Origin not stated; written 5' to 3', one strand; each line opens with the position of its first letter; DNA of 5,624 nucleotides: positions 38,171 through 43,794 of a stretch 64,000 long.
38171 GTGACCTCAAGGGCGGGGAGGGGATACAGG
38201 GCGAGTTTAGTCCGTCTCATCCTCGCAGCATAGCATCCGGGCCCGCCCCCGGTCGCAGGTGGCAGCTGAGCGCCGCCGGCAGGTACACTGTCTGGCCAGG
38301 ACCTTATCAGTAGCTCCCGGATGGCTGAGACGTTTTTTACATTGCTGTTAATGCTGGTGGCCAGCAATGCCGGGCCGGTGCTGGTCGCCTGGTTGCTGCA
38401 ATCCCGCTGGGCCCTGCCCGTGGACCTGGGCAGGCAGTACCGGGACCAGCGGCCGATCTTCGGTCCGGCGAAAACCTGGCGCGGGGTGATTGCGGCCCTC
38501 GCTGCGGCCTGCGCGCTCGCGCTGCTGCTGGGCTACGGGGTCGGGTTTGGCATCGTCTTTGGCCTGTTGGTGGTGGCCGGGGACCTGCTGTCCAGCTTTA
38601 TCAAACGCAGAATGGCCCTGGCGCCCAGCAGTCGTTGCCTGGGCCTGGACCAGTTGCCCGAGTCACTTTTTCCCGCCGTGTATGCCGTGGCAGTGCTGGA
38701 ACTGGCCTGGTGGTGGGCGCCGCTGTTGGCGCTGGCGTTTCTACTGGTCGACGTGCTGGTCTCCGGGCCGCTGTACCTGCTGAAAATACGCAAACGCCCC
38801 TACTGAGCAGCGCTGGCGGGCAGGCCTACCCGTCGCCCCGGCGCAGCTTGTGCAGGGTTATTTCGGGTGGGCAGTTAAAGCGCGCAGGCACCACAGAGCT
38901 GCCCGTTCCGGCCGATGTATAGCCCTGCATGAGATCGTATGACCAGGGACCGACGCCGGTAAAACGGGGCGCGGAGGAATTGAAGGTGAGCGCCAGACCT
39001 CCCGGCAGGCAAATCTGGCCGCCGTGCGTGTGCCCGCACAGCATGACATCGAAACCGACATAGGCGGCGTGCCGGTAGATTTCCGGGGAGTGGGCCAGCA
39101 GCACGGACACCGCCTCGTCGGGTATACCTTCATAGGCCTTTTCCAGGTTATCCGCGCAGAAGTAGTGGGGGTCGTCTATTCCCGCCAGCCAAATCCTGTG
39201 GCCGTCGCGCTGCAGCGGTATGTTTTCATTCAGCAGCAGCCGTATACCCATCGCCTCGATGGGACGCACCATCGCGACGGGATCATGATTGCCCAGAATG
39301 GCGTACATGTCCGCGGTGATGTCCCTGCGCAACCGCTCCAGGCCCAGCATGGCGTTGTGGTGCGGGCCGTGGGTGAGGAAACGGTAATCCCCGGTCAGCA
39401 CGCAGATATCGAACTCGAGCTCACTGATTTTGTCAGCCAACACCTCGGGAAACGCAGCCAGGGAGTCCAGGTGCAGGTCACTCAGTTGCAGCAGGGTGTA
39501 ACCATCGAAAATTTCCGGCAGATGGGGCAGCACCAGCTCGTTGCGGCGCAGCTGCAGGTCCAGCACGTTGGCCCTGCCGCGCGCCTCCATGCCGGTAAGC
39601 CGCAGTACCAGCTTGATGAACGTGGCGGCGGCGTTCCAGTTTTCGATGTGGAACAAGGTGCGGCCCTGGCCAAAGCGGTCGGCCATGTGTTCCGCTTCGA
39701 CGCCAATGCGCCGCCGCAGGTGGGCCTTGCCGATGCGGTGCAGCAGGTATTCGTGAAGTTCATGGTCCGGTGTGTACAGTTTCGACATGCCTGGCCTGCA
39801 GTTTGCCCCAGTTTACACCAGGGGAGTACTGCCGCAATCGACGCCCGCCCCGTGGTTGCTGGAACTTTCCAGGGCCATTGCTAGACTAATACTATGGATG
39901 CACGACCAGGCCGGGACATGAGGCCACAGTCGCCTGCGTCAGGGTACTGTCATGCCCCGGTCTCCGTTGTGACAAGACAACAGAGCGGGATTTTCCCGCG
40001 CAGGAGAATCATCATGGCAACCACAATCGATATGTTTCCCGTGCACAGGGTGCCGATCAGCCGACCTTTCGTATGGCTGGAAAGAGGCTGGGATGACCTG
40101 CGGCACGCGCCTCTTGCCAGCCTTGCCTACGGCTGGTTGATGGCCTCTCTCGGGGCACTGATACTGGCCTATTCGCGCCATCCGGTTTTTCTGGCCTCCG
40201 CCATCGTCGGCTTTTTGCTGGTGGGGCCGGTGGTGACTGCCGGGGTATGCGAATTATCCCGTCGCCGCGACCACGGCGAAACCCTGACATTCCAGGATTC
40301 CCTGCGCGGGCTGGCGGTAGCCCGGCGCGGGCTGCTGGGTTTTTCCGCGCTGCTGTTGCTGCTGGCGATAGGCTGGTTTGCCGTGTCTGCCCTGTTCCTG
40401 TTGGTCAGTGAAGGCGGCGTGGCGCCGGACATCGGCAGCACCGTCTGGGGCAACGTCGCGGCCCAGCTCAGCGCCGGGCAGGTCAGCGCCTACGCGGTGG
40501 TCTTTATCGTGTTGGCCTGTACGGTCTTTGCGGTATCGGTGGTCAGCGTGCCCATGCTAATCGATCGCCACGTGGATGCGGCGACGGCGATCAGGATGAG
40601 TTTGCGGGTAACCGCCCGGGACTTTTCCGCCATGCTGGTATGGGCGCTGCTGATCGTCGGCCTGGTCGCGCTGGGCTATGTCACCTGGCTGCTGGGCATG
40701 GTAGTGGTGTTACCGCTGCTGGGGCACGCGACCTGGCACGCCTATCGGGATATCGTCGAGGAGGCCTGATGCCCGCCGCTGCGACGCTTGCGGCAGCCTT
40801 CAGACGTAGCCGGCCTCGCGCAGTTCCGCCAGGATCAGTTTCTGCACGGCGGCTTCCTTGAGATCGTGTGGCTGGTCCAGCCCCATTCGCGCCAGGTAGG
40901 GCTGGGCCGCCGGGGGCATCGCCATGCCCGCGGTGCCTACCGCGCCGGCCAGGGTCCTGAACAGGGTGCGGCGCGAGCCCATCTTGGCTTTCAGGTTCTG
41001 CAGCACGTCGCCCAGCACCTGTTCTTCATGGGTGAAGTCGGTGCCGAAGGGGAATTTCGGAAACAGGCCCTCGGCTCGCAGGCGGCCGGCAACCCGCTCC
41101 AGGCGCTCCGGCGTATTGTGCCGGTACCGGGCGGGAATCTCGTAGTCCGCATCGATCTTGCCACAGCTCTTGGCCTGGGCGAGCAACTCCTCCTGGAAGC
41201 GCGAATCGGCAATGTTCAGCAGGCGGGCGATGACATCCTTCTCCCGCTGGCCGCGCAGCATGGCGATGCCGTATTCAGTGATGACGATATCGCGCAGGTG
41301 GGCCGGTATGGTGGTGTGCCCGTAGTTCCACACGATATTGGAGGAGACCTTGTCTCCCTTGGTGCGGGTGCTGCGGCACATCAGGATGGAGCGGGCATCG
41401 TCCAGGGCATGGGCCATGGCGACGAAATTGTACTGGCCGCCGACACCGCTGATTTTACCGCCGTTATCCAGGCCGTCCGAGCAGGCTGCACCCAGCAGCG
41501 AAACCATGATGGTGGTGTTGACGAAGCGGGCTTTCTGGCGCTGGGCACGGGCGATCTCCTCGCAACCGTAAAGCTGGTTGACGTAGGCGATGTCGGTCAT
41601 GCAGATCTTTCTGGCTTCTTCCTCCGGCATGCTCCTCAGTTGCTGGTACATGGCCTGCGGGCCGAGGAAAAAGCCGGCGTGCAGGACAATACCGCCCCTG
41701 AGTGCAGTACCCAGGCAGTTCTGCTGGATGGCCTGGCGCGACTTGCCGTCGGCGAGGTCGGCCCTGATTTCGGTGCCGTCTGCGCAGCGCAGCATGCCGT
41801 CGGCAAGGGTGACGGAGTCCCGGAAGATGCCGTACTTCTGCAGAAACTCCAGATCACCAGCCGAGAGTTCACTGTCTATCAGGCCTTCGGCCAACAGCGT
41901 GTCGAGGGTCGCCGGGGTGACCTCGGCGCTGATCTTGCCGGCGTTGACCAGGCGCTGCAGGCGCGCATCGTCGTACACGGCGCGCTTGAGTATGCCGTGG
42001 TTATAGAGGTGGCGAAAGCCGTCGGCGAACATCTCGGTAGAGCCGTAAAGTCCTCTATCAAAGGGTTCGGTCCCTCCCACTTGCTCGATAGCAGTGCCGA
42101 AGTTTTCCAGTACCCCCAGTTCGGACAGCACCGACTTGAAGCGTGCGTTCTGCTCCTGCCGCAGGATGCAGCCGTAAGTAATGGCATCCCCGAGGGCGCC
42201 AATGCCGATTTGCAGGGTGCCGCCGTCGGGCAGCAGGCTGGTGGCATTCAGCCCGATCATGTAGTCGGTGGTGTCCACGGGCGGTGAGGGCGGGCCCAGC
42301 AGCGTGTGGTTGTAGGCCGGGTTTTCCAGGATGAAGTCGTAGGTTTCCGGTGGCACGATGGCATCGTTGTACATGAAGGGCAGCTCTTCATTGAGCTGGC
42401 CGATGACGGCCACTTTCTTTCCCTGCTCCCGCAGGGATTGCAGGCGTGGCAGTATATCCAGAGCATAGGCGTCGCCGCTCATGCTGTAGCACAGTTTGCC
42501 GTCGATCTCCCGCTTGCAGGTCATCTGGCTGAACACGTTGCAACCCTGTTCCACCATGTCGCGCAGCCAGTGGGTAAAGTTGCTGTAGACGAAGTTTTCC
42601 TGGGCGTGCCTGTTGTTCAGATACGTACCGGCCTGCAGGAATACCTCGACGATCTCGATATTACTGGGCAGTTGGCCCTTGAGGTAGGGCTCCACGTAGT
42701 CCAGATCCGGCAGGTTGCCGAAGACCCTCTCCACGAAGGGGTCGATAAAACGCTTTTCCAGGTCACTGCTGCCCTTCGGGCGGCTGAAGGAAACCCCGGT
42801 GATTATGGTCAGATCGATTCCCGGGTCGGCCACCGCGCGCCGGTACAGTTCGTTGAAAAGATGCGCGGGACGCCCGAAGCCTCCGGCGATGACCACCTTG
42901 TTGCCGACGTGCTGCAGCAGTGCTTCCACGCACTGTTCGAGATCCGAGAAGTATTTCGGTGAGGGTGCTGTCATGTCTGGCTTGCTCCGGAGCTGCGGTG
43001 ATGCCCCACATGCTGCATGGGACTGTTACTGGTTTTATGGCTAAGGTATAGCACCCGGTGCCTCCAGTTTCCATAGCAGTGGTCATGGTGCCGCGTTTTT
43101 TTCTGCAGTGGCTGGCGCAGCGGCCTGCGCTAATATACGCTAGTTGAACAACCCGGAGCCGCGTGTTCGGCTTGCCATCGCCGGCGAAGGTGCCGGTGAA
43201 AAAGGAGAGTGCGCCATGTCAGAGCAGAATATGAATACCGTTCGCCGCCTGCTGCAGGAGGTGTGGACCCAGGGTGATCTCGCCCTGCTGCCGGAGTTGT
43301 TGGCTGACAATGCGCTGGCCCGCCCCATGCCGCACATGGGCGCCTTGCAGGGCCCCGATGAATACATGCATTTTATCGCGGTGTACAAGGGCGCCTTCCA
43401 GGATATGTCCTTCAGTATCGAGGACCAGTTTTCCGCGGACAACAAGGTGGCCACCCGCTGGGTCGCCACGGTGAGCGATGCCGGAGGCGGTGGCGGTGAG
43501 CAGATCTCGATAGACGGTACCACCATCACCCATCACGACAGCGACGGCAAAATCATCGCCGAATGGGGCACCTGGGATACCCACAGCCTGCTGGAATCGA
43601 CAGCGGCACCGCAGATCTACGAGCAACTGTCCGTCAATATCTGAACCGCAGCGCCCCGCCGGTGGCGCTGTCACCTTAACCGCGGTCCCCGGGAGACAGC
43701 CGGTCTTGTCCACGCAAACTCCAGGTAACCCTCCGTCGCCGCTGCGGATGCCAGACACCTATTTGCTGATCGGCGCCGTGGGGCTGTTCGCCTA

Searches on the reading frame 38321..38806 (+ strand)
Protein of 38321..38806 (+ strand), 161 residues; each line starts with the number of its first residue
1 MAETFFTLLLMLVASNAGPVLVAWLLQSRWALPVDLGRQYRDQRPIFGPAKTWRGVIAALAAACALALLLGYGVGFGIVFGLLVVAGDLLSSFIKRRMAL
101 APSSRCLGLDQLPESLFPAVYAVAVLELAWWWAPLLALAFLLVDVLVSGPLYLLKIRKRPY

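Call 66: search_protein_families(library=pfam, proteins=[window:38321-38806:+], max_evalue=0.1)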
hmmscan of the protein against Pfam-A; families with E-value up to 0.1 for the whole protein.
window:38321-38806:+ (161 aa): 2 families
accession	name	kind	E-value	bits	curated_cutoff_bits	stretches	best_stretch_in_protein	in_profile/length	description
PF01864.22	CarS-like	-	1.6e-10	41.7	22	1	32-141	29-152/175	CDP-archaeol synthase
PF01148.25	CTP_transf_1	-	7.7e-05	23.1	24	1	45-100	164-230/264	Cytidylyltransferase family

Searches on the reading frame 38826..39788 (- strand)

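Call 66: search_protein_families(library=pfam, proteins=[window:38826-39788:-], max_evalue=0.1)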
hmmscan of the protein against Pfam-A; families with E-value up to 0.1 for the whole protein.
window:38826-39788:- (320 aa): 2 families
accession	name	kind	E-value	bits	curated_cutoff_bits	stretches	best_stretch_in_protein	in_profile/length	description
PF00149.33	Metallophos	-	1.7e-10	42.1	21.5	1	98-256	2-190/191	Calcineurin-like phosphoesterase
PF12850.12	Metallophos_2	-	3.9e-06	27.4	27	1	100-256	4-118/154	Calcineurin-like phosphoesterase superfamily domain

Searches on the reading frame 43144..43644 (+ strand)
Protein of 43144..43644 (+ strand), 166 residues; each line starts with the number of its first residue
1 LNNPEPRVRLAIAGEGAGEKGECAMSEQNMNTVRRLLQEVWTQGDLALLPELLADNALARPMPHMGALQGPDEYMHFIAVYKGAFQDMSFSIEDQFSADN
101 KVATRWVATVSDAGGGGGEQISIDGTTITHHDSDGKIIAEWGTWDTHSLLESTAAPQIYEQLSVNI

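Call 66: search_protein_families(library=pfam, proteins=[window:43144-43644:+], max_evalue=0.1)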
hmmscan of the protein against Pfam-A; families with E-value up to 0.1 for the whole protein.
window:43144-43644:+ (166 aa): 3 families
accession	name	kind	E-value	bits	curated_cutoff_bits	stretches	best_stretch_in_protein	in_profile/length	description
PF07366.18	SnoaL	-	1.8e-17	63.8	28.4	1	32-150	2-123/126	SnoaL-like polyketide cyclase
PF12680.13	SnoaL_2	-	3.1e-15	57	27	1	33-138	1-100/102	SnoaL-like domain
PF14534.12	DUF4440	-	0.079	13.9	25.2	0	34-123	5-90/107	Domain of unknown function (DUF4440)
